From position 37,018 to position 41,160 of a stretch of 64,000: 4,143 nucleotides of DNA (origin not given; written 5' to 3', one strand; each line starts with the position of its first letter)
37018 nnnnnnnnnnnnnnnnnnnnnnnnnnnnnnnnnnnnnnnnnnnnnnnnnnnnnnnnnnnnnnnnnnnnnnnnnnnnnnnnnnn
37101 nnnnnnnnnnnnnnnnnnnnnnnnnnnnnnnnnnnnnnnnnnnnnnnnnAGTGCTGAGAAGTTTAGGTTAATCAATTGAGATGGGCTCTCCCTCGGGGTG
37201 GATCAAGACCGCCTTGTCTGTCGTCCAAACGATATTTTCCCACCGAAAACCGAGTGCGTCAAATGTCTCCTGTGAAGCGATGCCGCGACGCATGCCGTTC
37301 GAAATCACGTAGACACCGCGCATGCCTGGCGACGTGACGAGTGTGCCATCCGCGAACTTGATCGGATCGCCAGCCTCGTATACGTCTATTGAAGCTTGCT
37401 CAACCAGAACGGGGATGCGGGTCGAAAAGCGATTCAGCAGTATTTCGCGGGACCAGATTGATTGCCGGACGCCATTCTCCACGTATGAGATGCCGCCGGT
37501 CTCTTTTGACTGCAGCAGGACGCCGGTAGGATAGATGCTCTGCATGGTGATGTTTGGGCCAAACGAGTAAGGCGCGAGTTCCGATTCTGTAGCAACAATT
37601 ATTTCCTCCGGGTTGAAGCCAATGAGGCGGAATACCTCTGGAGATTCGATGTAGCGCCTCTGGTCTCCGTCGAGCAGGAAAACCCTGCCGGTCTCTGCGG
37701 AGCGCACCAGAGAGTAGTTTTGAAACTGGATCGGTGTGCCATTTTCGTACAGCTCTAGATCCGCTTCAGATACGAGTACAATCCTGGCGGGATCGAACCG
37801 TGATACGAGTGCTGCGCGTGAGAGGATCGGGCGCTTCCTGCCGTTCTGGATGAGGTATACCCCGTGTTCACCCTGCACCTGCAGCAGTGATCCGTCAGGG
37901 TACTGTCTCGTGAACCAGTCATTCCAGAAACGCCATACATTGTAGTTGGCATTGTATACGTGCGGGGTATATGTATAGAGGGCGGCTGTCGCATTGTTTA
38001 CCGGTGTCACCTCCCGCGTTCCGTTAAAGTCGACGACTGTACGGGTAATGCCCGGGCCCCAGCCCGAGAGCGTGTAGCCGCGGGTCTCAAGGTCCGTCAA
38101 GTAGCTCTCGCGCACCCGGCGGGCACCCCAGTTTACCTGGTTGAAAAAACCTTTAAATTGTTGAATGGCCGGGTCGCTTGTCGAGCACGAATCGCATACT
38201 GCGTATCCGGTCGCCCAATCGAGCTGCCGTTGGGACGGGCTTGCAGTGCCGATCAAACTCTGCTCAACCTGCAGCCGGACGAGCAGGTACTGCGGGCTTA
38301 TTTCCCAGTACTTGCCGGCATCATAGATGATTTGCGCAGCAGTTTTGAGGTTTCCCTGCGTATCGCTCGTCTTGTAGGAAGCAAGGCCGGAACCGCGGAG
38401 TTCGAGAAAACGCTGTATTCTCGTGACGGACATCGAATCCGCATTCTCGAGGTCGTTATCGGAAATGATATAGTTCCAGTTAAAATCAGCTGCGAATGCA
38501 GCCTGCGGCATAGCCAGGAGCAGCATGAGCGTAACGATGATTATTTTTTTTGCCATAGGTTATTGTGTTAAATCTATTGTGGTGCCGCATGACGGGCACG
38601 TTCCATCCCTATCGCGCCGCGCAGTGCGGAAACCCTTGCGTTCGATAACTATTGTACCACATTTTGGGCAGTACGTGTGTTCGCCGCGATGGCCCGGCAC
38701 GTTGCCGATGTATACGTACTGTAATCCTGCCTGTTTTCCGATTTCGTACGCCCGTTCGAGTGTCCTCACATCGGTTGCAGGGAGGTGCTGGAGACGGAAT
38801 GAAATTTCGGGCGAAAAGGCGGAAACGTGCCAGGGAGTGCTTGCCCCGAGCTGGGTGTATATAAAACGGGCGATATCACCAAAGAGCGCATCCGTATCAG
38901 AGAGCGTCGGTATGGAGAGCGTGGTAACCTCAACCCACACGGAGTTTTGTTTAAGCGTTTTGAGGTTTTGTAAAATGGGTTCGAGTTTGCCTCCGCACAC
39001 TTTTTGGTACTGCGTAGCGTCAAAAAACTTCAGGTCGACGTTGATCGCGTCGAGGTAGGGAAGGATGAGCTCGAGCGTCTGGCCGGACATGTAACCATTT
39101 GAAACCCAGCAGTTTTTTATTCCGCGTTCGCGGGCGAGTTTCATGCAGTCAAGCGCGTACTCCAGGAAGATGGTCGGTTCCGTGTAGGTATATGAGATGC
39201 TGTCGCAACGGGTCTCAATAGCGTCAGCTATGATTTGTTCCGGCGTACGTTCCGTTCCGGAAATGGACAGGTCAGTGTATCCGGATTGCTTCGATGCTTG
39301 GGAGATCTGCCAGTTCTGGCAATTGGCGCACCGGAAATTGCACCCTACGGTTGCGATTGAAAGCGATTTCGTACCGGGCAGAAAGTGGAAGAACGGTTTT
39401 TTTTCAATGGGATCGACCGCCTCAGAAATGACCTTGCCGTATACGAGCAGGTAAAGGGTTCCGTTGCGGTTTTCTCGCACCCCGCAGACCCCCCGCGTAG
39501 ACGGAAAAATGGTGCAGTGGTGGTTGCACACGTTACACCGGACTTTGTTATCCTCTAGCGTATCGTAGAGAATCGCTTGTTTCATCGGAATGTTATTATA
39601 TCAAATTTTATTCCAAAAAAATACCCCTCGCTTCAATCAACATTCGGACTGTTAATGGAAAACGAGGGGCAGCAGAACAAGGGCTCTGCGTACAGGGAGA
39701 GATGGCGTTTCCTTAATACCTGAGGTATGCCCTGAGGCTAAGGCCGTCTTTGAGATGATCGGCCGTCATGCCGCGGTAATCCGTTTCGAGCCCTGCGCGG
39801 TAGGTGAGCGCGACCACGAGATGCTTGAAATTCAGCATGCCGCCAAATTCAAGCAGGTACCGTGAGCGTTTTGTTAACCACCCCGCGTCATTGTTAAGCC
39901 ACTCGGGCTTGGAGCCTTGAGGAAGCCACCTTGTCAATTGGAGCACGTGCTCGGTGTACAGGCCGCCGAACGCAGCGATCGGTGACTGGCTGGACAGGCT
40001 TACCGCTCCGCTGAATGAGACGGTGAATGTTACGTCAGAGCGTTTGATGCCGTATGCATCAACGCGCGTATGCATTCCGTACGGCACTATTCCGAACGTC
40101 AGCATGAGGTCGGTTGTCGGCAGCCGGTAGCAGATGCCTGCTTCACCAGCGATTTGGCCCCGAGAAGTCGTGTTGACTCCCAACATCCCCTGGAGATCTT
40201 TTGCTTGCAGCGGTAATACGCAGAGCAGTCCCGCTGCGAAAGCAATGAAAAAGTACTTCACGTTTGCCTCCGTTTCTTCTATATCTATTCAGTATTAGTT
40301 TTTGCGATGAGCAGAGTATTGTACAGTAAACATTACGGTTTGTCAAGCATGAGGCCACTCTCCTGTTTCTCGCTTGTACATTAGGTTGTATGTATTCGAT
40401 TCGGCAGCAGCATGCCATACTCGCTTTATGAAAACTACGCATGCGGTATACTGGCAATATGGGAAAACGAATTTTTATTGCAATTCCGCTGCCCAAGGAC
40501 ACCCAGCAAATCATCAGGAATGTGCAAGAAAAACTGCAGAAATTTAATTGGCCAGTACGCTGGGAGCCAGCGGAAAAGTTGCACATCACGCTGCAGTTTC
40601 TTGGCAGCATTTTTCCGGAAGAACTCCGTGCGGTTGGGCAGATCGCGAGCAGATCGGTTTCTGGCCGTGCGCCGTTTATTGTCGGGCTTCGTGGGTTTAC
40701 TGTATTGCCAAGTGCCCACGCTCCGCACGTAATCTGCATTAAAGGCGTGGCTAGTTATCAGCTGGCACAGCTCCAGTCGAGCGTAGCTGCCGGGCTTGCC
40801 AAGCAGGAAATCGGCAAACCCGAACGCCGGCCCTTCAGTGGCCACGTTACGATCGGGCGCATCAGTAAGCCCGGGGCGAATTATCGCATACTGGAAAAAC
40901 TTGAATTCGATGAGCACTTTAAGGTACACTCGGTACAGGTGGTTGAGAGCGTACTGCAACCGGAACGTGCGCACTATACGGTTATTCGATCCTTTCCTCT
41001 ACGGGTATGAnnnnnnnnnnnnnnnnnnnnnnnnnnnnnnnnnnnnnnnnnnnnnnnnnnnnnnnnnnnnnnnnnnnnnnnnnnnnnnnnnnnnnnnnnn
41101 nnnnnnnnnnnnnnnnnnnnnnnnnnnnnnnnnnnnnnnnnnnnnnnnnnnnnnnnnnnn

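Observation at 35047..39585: AmmeMemoRadiSam-type operon expanded with a secreted four-repeat protein and a membrane protein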

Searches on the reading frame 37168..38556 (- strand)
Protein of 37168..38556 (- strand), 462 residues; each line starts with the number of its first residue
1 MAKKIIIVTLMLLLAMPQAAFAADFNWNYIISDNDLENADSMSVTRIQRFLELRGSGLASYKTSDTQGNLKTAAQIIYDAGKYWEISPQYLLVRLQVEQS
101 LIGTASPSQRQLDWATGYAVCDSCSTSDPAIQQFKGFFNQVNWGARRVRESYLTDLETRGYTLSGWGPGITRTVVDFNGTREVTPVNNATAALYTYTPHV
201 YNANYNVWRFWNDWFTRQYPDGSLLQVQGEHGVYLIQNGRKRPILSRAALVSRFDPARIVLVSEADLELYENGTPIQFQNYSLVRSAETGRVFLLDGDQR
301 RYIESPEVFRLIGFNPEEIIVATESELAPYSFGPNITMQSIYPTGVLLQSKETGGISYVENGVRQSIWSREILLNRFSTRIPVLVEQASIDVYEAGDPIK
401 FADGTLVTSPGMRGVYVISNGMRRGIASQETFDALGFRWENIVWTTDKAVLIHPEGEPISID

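Call 3: search_protein_families(library=ncbifam, proteins=[window:37168-38556:-], max_evalue=0.01)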
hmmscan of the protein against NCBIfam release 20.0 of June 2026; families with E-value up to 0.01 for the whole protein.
window:37168-38556:- (462 aa): 0 families

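Call 4: search_protein_families(library=pfam, proteins=[window:37168-38556:-], max_evalue=0.01)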
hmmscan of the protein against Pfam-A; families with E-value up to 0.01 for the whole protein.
window:37168-38556:- (462 aa): 0 families

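Call 23: find_homologous_proteins(query=window:37168-38556:-, max_evalue=0.001)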
Query window:37168-38556:- (462 aa): 1338 proteins with E <= 0.001 among 8000 candidates; the best 120 are listed.
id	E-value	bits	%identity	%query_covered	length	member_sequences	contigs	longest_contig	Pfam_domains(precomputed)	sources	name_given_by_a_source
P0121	2.4e-283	958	89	100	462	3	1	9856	-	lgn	-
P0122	1.9e-246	836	79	97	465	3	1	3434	-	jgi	-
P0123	6.0e-230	782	72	100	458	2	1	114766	-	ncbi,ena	-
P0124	1.6e-222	758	68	100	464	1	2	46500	-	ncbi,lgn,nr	ncbi:MAG: hypothetical protein PHY34_03890 [Patescibacteria group bacterium]|nr:hypothetical protein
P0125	9.9e-221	752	69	99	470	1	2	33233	-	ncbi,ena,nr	ncbi:hypothetical protein IID19_01740 [Patescibacteria group bacterium]|nr:hypothetical protein [Pat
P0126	6.2e-220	749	69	100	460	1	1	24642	-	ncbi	-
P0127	8.4e-218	742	70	100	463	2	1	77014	-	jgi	jgi:hypothetical protein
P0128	4.1e-215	733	69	100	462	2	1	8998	-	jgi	-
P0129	3.9e-213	727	69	100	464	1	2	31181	-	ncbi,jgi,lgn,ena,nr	ncbi:hypothetical protein KKF61_05030 [Patescibacteria group bacterium]|nr:hypothetical protein [Pat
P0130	4.2e-213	726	67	100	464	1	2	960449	-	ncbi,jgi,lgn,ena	ncbi:MAG: hypothetical protein WCV50_00875 [Patescibacteria group bacterium]|jgi:hypothetical protei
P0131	2.0e-212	724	68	97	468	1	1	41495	-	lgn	-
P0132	3.2e-212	724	67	99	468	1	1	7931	-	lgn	-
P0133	3.5e-212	723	67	100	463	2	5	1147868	-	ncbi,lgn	ncbi:MAG: hypothetical protein ACOYUK_03100 [Patescibacteria group bacterium]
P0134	2.9e-211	720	69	97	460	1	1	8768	-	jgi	-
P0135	1.2e-210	718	68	100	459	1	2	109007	-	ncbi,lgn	-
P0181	6.8e-139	482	50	100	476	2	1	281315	-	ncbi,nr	ncbi:MAG: hypothetical protein HYT31_02535 [Parcubacteria group bacterium]|nr:hypothetical protein [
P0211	6.9e-133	462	47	99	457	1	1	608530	-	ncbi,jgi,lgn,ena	ncbi:MAG: hypothetical protein WC528_02755 [Patescibacteria group bacterium]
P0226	2.7e-129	450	49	99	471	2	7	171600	-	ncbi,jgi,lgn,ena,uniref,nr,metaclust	ncbi:hypothetical protein COV05_03855 [Candidatus Uhrbacteria bacterium CG10_big_fil_rev_8_21_14_0_1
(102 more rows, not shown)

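Call 24: find_encoding_contigs(protein=P0226, flank=6000, max_places=2)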
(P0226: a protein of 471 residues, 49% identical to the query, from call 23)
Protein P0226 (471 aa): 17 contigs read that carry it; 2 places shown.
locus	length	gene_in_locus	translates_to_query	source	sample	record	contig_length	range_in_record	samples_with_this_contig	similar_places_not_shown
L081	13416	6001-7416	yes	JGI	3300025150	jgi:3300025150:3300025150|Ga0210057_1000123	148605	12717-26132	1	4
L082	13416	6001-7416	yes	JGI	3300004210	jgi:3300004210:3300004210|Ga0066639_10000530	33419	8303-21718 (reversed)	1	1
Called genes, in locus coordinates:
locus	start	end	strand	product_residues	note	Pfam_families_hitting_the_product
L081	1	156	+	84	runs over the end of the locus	-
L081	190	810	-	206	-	PF03167:UDG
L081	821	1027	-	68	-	-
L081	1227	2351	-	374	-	PF20731:RE_NgoFVII_C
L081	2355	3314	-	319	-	PF00145:DNA_methylase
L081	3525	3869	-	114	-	PF03013:Pyr_excise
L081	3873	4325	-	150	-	-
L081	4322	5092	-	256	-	PF06966:DUF1295, PF02544:Steroid_dh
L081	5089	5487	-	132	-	PF09945:DUF2177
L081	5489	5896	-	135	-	PF03073:TspO_MBR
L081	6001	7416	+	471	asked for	-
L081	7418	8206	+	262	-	PF02900:LigB, PF01875:Memo (faint)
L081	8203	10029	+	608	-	PF17764:PriA_3primeBD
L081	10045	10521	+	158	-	PF01327:Pep_deformylase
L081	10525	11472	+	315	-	PF00551:Formyl_trans_N, PF02911:Formyl_trans_C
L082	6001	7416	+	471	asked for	-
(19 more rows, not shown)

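Call 25: find_encoding_contigs(protein=P0211, flank=6000, max_places=2)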
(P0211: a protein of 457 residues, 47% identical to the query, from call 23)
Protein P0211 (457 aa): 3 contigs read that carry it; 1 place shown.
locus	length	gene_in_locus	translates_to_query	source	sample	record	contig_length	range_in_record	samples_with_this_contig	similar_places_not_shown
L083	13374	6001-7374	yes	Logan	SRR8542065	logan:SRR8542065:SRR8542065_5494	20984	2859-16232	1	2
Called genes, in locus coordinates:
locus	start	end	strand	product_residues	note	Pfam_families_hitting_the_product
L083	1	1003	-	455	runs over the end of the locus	PF24568:CC_PcsB, PF01551:Peptidase_M23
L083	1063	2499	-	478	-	PF00749:tRNA-synt_1c, PF19269:Anticodon_2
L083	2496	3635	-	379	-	PF01490:Aa_trans, PF03222:Trp_Tyr_perm, PF13520:AA_permease_2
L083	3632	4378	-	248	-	PF03808:Glyco_tran_WecG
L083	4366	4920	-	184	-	PF02834:LigT_PEase, PF13563:2_5_RNA_ligase2 (weak)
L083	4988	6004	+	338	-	PF04055:Radical_SAM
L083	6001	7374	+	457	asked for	-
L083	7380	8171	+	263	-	PF02900:LigB, PF01875:Memo (weak)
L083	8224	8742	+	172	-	PF01871:AMMECR1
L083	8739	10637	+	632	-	PF17764:PriA_3primeBD, PF18074:PriA_C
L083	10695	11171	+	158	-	PF01327:Pep_deformylase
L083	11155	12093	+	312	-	PF00551:Formyl_trans_N, PF02911:Formyl_trans_C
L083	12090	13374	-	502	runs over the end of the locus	-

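Call 26: find_encoding_contigs(protein=P0181, flank=6000, max_places=2)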
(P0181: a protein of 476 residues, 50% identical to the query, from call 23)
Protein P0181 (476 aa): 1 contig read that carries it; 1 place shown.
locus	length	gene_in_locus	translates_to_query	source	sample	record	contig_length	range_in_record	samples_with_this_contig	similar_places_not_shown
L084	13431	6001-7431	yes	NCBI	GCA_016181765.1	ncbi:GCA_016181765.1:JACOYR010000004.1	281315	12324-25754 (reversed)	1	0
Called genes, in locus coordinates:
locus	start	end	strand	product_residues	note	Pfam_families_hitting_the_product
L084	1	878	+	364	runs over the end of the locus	PF01820:Dala_Dala_lig_N, PF02786:CPSase_L_D2, PF07478:Dala_Dala_lig_C, PF02222:ATP-grasp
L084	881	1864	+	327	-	PF08478:POTRA_1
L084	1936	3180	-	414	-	PF01551:Peptidase_M23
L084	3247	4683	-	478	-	PF00749:tRNA-synt_1c, PF19269:Anticodon_2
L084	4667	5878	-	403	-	PF03808:Glyco_tran_WecG, PF00293:NUDIX, PF14815:NUDIX_4 (weak)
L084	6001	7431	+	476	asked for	-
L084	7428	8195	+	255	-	PF02900:LigB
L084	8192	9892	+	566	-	PF17764:PriA_3primeBD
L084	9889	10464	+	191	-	PF01327:Pep_deformylase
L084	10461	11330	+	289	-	PF00551:Formyl_trans_N, PF02911:Formyl_trans_C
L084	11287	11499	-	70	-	-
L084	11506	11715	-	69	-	-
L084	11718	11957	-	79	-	-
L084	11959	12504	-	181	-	-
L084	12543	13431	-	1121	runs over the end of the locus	PF07953:Toxin_R_bind_N (faint), PF13385:Laminin_G_3, PF02973:Sialidase (faint), PF13385:Laminin_G_3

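Call 36: search_solved_structures(query=window:37168-38556:-, max_evalue=1, show_alignments=2)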
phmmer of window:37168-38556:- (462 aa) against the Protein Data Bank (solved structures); distinct sequences matched with E-value up to 1: 0.

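Call 37: predict_structure(alignment_id=A2)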
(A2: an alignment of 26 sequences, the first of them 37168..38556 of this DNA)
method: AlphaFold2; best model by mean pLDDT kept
length: 462 residues; sequences in the alignment: 26
mean_pLDDT: 87.3   pTM: 0.58
mean pLDDT of the five models: 87.3, 86.9, 85.3, 84.8, 84.4
residues with pLDDT >= 90: 225; 70-90: 205; 50-70: 32; < 50: 0
segments of 3 or more residues with pLDDT < 50: none
pLDDT, mean of each block of 10 residues (from residue 1): 81 63 75 92 97 96 91 97 97 93 94 87 76 91 93 93 91 80 91 75 84 88 88 92 88 87 84 86 88 88 79 74 87 80 78 90 87 87 87 90 93 91 93 92 92 93 83
secondary structure, 60 per line:
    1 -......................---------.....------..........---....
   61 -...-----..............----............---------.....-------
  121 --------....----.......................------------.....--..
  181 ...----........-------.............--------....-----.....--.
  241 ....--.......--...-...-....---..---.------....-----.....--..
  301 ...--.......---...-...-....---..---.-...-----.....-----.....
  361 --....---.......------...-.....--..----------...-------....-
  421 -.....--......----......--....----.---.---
elements in order: H2-23 H33-37 H44-53 H57-60 E62-64 E70-72 H73-83 H88-99 H109-113 H129-132 H137-159 E172-176 E179-183 H188-195 H203-215 E224-227 E233-237 E240-244 H247-253 E260-262 H264-267 E283-286 E292-296 E299-303 H306-312 E320-322 H324-327 E346-350 E356-360 E363-366 H370-376 E383-385 H387-391 E406-408 E416-419 E422-426 H429-434 E442-444 H447-450

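Call 90: search_protein_families(library=padloc, proteins=[window:37168-38556:-], max_evalue=0.001)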
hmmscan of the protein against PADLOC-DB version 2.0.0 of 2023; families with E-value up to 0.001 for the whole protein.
window:37168-38556:- (462 aa): 0 families

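Call 93: search_protein_families(library=pfam, alignment_id=A2, max_evalue=1)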
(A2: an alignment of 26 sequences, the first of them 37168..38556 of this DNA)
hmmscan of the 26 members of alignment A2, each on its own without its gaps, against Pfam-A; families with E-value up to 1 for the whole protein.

A. member 1, window:37168-38556:- (462 aa): 0 families

B. families by the number of members that match (of 26 scanned): 7 families
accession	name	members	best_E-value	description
PF05108.18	T7SS_ESX1_EccB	7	8.9e-05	Type VII secretion system ESX-1, transport TM domain B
PF12844.13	HTH_19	2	0.0058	Helix-turn-helix domain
PF05896.17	NQRA_N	1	0.0062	NqrA N-terminal barrel-sandwich hybrid domain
PF18311.7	Rrp40_N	1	0.046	Exosome complex exonuclease Rrp40 N-terminal domain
PF00963.24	Cohesin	1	0.054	Cohesin domain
PF07171.17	MlrC_C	1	0.27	MlrC C-terminus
PF12477.13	TraW_N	1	0.54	Sex factor F TraW protein N terminal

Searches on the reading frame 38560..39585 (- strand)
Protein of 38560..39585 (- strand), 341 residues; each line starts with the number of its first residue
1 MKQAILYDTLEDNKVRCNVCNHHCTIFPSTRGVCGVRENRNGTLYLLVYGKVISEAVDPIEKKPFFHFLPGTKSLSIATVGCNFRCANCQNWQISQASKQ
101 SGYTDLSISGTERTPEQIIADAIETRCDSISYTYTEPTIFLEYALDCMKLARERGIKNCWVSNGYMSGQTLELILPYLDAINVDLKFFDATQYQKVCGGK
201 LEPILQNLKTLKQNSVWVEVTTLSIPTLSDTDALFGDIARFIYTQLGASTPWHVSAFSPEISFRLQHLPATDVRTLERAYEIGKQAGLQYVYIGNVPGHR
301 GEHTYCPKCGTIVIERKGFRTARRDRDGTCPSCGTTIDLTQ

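Call 3: search_protein_families(library=ncbifam, proteins=[window:38560-39585:-], max_evalue=0.01)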
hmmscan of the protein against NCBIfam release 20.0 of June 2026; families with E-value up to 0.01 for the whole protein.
window:38560-39585:- (341 aa): 21 families
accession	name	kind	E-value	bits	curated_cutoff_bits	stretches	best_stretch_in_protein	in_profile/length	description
TIGR04337.1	AmmeMemoSam_rS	hypoth_equivalog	6e-99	331.2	220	1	7-337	4-329/349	AmmeMemoRadiSam system radical SAM enzyme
TIGR04041.1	activase_YjjW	hypoth_equivalog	2.8e-16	59.8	250.2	1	131-259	113-240/276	YjjW family glycine radical enzyme activase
TIGR02493.1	PFLA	equivalog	3.8e-14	52.6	231.75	1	77-242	20-183/235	pyruvate formate-lyase-activating protein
TIGR02494.1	PFLE_PFLC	subfamily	9.6e-14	51.3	174.35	1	136-245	133-242/293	glycyl-radical enzyme activating protein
NF048010.1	SfplDhtActHpsHDes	equivalog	2.6e-12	46.2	430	1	135-244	140-251/298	(2S)-3-sulfopropanediol dehydratase activating enzyme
NF048008.1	SfplDhtActHpfHKleb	equivalog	2.7e-10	40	500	1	85-247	87-247/308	(2S)-3-sulfopropanediol dehydratase activating enzyme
TIGR04003.1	rSAM_BssD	equivalog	3.4e-10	39.6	496.45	1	134-242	135-244/314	[benzylsuccinate synthase]-activating enzyme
NF033719.1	ind_deCO2_activ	equivalog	3.5e-09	36.4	425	1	85-243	86-246/302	indoleacetate decarboxylase activase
TIGR04395.1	cutC_activ_rSAM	equivalog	8.6e-09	35.1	360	1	85-242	87-245/309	choline TMA-lyase-activating enzyme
TIGR02495.1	NrdG2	equivalog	1.1e-08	34.7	131.15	1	70-234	14-173/193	anaerobic ribonucleoside-triphosphate reductase activating protein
NF033717.2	HPDL_rSAM_activ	equivalog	6.3e-08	32.2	420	1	129-235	133-241/311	4-hydroxyphenylacetate decarboxylase activase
NF043069.1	T4HPD_activ_SAM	equivalog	1.1e-07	31.6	425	1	85-237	84-234/299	trans-4-hydroxy-L-proline dehydratase activase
NF038283.1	viperin_w_prok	equivalog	2.7e-05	23.5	180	1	81-184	11-113/281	viperin family antiviral radical SAM protein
TIGR02666.1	moaA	equivalog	4.5e-05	22.6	284.05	1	79-232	17-172/336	GTP 3',8-cyclase MoaA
NF008356.0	PRK11145.1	equivalog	7.9e-05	22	375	1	79-242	27-188/246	pyruvate formate lyase 1-activating protein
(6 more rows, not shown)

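Call 4: search_protein_families(library=pfam, proteins=[window:38560-39585:-], max_evalue=0.01)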
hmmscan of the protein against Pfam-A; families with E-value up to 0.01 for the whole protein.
window:38560-39585:- (341 aa): 2 families
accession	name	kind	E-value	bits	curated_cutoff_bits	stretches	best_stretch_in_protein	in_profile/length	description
PF04055.27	Radical_SAM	-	2e-17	64.3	29.5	1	78-241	3-165/166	Radical SAM superfamily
PF13353.11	Fer4_12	-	3.5e-07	31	22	1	76-190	9-120/137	4Fe-4S single cluster domain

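Call 90: search_protein_families(library=padloc, proteins=[window:38560-39585:-], max_evalue=0.001)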
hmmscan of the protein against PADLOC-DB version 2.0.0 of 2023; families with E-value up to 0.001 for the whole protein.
window:38560-39585:- (341 aa): 2 families
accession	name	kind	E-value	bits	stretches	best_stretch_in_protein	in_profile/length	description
PDLC02903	pVip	-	1.6e-05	22.5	1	81-195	9-110/257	Viperins not associated with kinases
PDLC02904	pVip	-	8.7e-05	20.2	1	81-219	12-144/262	Viperins associated with kinases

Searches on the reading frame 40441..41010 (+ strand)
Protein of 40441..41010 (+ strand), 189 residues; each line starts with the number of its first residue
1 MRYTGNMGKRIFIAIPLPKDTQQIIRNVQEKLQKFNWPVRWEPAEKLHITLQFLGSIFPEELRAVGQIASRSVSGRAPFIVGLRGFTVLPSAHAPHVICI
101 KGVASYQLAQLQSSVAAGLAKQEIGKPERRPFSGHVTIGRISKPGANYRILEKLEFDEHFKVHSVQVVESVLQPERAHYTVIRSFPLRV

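Call 76: search_protein_families(library=pfam, proteins=[window:40441-41010:+], max_evalue=0.001)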
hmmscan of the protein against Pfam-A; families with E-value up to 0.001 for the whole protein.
window:40441-41010:+ (189 aa): 2 families
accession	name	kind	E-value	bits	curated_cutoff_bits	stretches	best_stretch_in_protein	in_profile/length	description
PF02834.22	LigT_PEase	-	3.4e-17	62.8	23.3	1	15-98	1-86/87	LigT like Phosphoesterase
PF13563.12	2_5_RNA_ligase2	-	3.8e-12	47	27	1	44-169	23-147/152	2'-5' RNA ligase superfamily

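Call 90: search_protein_families(library=padloc, proteins=[window:40441-41010:+], max_evalue=0.001)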
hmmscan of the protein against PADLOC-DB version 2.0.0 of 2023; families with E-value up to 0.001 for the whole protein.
window:40441-41010:+ (189 aa): 0 families
